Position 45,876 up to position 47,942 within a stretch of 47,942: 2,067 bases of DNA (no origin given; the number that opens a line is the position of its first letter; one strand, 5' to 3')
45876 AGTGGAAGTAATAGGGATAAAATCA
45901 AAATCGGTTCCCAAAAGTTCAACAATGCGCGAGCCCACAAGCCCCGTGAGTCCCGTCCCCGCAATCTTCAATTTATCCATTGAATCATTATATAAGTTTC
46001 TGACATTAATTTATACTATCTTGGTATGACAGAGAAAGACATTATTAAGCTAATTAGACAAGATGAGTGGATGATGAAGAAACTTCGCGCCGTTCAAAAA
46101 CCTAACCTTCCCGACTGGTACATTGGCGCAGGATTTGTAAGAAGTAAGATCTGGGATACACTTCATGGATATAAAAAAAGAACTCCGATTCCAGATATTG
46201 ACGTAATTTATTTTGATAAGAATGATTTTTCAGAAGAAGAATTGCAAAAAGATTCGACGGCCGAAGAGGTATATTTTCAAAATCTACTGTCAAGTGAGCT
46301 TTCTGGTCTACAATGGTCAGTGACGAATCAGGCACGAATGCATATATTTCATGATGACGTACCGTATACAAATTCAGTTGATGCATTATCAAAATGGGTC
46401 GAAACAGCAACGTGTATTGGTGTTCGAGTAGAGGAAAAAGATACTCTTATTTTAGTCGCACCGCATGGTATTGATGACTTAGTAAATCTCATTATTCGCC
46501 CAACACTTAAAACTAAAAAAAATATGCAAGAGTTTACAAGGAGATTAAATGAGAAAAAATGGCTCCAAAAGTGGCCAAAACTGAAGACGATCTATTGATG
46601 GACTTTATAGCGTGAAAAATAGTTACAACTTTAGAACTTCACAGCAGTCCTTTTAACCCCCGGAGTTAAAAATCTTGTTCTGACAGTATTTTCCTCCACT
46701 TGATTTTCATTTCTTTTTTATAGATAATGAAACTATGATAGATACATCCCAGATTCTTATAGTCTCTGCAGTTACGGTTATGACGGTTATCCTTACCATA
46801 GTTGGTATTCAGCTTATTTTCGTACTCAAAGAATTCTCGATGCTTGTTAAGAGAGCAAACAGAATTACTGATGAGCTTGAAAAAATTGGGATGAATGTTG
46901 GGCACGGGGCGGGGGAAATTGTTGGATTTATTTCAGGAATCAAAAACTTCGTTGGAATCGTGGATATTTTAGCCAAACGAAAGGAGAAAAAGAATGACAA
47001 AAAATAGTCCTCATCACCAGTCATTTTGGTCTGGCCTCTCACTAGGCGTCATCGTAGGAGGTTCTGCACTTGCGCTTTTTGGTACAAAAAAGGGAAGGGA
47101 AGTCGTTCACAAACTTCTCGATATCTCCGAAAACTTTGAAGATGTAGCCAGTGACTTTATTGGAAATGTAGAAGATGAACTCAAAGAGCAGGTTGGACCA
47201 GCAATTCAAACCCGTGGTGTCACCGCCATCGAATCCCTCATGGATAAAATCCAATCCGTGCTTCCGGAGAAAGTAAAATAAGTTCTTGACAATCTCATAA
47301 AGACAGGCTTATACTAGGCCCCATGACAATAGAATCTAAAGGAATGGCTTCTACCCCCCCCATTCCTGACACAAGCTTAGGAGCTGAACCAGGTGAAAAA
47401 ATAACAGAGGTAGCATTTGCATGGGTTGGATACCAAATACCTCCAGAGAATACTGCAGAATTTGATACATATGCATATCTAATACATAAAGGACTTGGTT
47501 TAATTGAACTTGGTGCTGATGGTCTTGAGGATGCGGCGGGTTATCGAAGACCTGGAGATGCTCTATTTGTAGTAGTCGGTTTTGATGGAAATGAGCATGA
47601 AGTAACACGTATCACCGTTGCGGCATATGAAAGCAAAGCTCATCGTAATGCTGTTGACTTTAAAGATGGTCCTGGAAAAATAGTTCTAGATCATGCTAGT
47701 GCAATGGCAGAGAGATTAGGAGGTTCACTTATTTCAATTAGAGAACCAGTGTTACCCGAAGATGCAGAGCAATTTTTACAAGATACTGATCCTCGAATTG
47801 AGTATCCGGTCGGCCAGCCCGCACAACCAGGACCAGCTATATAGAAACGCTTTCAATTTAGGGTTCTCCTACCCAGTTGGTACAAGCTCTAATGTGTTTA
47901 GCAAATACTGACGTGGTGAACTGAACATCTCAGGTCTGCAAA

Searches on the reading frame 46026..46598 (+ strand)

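Call 59: search_protein_families(library=pfam, proteins=[window:46026-46598:+], max_evalue=0.01)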
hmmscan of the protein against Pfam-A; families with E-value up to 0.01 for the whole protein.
window:46026-46598:+ (190 aa): 1 family
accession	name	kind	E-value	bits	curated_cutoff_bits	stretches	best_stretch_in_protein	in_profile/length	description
PF06042.17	NTP_transf_6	-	1.5e-55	187.8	25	1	22-187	2-158/159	Nucleotidyltransferase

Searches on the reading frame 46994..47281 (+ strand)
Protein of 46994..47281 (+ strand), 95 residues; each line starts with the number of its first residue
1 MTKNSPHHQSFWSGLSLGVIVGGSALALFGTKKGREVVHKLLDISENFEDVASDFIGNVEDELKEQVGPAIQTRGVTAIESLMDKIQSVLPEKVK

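Call 59: search_protein_families(library=pfam, proteins=[window:46994-47281:+], max_evalue=0.01)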
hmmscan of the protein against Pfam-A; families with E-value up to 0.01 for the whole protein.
window:46994-47281:+ (95 aa): 1 family
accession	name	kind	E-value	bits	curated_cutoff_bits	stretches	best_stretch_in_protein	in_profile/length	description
PF12732.12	YtxH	-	7e-05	23.6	37.5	1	13-66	2-62/71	YtxH-like protein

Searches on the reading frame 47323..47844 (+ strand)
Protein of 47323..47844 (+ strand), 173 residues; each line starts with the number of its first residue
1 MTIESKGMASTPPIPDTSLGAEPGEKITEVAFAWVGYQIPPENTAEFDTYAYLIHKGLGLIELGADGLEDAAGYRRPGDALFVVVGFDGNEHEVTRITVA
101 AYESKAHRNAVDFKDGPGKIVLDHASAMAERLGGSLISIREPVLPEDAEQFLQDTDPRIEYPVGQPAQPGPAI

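Call 59: search_protein_families(library=pfam, proteins=[window:47323-47844:+], max_evalue=0.01)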
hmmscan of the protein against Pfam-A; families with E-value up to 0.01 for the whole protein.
window:47323-47844:+ (173 aa): 0 families

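Call 65: list_cluster_members(proteins=[P0015, window:47323-47844:+, window:9655-10281:-, window:11984-12334:+, window:12367-12654:+])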
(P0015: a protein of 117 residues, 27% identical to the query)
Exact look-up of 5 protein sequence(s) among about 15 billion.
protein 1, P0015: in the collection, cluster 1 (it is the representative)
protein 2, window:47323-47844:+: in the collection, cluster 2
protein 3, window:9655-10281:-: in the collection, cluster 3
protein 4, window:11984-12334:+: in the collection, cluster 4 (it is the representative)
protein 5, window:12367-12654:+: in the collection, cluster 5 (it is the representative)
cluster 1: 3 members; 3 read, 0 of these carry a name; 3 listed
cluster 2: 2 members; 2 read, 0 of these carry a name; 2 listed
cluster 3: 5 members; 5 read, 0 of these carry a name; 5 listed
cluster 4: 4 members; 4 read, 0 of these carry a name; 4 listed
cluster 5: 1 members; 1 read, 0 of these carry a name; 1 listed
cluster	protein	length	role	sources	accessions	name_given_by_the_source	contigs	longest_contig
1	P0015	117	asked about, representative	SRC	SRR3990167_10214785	-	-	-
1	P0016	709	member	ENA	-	-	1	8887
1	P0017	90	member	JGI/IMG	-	-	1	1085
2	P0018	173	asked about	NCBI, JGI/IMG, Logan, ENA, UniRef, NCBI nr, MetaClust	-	-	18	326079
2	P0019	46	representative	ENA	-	-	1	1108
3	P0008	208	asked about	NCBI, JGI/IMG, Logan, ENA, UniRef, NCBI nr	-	-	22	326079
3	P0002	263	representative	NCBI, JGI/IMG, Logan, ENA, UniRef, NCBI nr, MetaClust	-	-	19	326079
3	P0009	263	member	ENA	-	-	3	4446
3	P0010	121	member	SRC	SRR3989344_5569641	-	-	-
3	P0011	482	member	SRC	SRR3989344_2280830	-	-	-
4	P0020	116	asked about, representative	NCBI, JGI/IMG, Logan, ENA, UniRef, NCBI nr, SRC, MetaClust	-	-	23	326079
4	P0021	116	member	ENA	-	-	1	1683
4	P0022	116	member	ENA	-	-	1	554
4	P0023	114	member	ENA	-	-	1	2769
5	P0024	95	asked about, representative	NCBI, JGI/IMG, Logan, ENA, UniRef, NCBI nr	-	-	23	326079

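Call 71: search_protein_families(library=pfam, proteins=[P0016, L093:5016-5393:+, L093:5442-6071:+, L093:1699-2784:+], max_evalue=0.1)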
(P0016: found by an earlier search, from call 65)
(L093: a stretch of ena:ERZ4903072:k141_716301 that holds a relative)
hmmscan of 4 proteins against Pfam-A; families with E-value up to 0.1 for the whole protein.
P0016 (709 aa): 2 families
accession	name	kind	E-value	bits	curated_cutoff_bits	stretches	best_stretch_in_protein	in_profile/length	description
PF00486.34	Trans_reg_C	-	1.1e-38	131.6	26.2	4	529-602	4-77/77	Transcriptional regulatory protein, C terminal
PF06969.22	HemN_C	-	0.019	15.4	24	1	192-233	21-63/67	HemN C-terminal domain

L093:5016-5393:+ (125 aa): 0 families

L093:5442-6071:+ (209 aa): 0 families

L093:1699-2784:+ (361 aa): 16 families
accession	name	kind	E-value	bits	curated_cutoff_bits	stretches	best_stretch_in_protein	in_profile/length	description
PF00004.35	AAA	-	7.4e-19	68.9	21.2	1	132-270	1-127/131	ATPase family associated with various cellular activities (AAA)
PF22667.2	Lon_lid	-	3.5e-08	33.4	27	1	293-344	1-52/57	Lon protease AAA+ ATPase lid domain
PF07728.20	AAA_5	-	1.2e-07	32.3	22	1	132-261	2-134/139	AAA domain (dynein-related subfamily)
PF07724.20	AAA_2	-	3.7e-05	24.3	27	1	133-255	7-126/166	AAA domain (Cdc48 subfamily)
PF13401.12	AAA_22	-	0.0001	23.1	27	1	129-226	5-110/130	AAA domain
PF07726.17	AAA_3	-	0.0004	20.7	27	1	133-263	3-121/131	ATPase family associated with various cellular activities (AAA)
PF13173.12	AAA_14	-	0.00066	20.1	27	1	130-271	3-120/129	AAA domain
PF13191.12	AAA_16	-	0.0021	19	32.6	1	126-158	20-56/167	AAA ATPase domain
PF13671.12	AAA_33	-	0.0027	18.5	27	1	132-158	2-28/143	AAA domain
PF24883.2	NPHP3_N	-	0.0091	16.6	24.8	1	116-154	6-47/164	Nephrocystin 3, N-terminal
PF05729.18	NACHT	-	0.03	14.6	26.7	0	133-155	4-26/167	NACHT domain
PF13604.12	AAA_30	-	0.03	14.5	27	1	129-155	18-44/191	AAA domain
PF00448.28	SRP54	-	0.034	14.2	22.7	1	131-155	3-27/196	SRP54-type protein, GTPase domain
PF13238.12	AAA_18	-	0.069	14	29.4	0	134-157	3-28/128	AAA domain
PF02367.23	TsaE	-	0.07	13.5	26.6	0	121-155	13-47/128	Threonylcarbamoyl adenosine biosynthesis protein TsaE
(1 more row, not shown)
